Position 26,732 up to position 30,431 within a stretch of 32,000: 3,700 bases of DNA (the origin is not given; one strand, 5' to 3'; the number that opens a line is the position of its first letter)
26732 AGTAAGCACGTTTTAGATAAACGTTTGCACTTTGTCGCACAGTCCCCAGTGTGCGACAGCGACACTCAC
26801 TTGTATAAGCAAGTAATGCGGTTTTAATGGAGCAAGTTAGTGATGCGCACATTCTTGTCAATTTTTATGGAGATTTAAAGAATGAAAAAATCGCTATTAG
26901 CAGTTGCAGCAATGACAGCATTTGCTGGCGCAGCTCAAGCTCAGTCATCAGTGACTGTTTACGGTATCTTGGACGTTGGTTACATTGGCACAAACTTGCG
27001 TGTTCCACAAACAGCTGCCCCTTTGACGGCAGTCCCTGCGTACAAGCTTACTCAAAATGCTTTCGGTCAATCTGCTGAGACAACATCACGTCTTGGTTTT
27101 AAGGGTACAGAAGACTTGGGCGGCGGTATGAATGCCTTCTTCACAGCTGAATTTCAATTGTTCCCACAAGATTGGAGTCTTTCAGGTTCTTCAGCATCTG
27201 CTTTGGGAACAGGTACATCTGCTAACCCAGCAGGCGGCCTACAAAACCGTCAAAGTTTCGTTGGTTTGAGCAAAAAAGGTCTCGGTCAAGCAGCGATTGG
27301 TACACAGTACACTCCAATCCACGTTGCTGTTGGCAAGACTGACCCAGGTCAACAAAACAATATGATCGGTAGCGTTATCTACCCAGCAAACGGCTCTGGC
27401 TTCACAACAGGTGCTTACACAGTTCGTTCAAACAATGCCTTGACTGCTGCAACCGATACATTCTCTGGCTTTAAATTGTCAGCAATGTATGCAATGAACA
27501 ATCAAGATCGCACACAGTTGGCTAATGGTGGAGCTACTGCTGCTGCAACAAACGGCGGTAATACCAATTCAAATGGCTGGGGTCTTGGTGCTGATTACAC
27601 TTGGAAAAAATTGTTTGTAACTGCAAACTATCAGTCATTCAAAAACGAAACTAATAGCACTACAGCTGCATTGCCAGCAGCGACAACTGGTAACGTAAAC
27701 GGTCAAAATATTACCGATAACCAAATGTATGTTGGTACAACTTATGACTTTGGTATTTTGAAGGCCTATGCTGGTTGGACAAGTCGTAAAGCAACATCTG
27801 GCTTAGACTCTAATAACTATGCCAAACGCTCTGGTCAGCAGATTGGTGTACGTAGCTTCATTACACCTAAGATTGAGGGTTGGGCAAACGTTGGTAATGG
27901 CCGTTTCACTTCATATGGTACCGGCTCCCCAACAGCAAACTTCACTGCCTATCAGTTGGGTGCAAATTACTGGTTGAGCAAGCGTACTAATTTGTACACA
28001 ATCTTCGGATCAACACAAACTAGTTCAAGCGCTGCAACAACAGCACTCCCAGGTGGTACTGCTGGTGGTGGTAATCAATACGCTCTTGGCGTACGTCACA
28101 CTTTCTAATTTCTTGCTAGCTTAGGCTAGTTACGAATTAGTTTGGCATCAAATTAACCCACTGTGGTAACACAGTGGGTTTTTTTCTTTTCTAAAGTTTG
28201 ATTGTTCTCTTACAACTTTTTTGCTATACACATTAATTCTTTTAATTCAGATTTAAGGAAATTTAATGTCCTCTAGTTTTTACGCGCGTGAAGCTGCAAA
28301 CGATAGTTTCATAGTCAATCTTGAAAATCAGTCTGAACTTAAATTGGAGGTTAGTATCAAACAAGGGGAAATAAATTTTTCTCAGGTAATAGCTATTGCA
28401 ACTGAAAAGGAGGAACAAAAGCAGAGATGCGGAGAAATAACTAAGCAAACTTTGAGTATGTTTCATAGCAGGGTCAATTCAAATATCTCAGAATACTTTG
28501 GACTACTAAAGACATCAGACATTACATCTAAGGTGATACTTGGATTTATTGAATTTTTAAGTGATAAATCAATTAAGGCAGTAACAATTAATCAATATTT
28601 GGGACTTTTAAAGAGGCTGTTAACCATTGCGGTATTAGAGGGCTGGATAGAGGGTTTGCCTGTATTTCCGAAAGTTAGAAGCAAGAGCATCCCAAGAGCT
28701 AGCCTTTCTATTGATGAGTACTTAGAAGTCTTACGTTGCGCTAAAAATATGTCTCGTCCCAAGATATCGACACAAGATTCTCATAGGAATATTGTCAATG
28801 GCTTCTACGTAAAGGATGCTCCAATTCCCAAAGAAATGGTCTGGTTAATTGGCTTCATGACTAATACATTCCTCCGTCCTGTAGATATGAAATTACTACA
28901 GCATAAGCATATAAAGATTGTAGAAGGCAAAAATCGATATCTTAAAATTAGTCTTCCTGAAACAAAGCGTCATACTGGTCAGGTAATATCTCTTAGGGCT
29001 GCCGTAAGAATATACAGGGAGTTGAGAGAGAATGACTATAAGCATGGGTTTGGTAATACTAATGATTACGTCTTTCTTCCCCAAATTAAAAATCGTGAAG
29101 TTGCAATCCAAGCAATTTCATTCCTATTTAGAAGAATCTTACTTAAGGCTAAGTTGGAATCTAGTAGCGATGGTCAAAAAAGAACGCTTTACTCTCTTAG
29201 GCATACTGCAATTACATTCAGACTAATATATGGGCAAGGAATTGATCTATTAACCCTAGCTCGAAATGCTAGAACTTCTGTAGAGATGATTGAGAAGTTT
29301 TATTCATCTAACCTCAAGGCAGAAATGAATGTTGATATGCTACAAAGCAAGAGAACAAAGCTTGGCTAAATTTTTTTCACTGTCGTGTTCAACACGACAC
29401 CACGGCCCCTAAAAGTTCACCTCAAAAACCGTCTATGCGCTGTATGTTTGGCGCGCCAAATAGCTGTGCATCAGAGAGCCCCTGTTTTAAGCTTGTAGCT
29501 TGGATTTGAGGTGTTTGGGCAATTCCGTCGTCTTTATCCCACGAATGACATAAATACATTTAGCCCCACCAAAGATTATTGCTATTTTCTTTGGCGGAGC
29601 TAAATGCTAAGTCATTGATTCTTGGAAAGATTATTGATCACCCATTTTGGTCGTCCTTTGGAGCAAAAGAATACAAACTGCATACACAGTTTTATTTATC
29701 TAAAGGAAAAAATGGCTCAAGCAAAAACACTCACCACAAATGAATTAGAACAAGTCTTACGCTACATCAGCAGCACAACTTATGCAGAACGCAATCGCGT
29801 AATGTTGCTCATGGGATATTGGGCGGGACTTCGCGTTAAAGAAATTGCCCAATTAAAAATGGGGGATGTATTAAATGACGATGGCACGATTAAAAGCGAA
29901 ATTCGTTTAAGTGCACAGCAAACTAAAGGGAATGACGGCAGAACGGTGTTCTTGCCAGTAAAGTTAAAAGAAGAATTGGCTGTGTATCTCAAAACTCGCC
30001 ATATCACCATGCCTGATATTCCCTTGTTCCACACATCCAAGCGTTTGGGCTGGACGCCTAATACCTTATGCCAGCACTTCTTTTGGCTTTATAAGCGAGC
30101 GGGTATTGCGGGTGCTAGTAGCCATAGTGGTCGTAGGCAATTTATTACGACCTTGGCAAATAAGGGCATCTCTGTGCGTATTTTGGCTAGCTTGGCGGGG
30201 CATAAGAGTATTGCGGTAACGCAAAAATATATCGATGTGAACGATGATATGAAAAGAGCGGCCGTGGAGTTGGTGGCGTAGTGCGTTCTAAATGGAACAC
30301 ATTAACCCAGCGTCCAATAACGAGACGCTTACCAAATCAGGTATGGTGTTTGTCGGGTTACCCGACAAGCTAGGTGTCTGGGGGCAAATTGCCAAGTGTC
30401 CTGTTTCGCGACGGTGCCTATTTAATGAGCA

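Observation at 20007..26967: A 104-nt perfectly identical porin 5' block brackets porin 1 body plus integrase island 1: candidate porin-allele replacement by site-specific integration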

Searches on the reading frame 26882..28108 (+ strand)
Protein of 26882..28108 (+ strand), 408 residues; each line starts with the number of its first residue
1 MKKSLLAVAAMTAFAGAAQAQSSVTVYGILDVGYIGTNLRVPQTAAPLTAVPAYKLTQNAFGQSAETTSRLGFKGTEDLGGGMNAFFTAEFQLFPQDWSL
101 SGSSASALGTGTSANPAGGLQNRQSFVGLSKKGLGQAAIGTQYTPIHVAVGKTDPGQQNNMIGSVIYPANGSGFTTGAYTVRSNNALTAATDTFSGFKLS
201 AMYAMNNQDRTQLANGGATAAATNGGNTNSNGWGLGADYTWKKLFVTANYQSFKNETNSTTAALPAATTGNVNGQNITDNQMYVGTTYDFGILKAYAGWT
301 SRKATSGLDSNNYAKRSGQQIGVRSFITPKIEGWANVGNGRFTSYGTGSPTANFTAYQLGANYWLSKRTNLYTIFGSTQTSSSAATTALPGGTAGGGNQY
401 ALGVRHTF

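Call 7: search_protein_families(library=pfam, proteins=[window:26882-28108:+], max_evalue=0.01)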
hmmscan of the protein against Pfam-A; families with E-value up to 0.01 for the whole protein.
window:26882-28108:+ (408 aa): 1 family
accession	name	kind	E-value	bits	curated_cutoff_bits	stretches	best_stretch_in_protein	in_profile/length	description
PF13609.12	Porin_4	-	2.4e-40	139.7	27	1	7-381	1-308/310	Gram-negative porin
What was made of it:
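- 26882..28108 (+): Porin 2 (408 aa, Porin_4), integrase-proximal. Inferred to be the displaced older body. The ORF is intact and keeps its RBS and ATG. Pfam E 2e-40 (call 7).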

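Call 8: find_encoding_contigs(protein=window:26882-28108:+, flank=10000, max_places=10)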
Protein window:26882-28108:+ (408 aa): 6 contigs read that carry it; 1 place shown.
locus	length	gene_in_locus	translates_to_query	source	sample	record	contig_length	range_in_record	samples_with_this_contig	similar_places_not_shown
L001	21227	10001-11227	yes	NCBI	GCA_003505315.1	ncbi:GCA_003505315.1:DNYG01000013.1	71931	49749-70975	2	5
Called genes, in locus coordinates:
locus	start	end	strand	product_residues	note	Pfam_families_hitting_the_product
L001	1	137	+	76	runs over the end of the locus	PF02416:TatA_B_E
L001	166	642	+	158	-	PF02416:TatA_B_E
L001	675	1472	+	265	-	PF00902:TatC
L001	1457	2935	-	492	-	PF08238:Sel1 (faint)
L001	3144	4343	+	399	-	PF13609:Porin_4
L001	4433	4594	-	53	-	-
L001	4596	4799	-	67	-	-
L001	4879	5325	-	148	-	PF20346:DUF6641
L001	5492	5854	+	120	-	-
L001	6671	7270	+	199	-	PF00589:Phage_integrase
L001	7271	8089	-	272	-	-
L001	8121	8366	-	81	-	-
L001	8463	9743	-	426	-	PF13102:Phage_int_SAM_5 (weak), PF14659:Phage_int_SAM_3 (weak)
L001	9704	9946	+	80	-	-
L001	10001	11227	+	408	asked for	PF13609:Porin_4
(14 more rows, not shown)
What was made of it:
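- Checked: integrase 1 on the minus strand, starting at 26645 (GTG) or 26624 (the ATG used by the gene call, call 8).
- The source is the MAG GCA_003505315.1 (call 8).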

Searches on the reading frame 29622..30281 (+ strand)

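Call 7: search_protein_families(library=pfam, proteins=[window:29622-30281:+], max_evalue=0.01)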
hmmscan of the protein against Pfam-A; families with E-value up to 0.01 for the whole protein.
window:29622-30281:+ (219 aa): 1 family
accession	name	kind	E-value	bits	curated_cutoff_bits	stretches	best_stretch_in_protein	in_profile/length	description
PF00589.27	Phage_integrase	-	1.4e-22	80.7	27.1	1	36-208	2-170/172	Phage integrase family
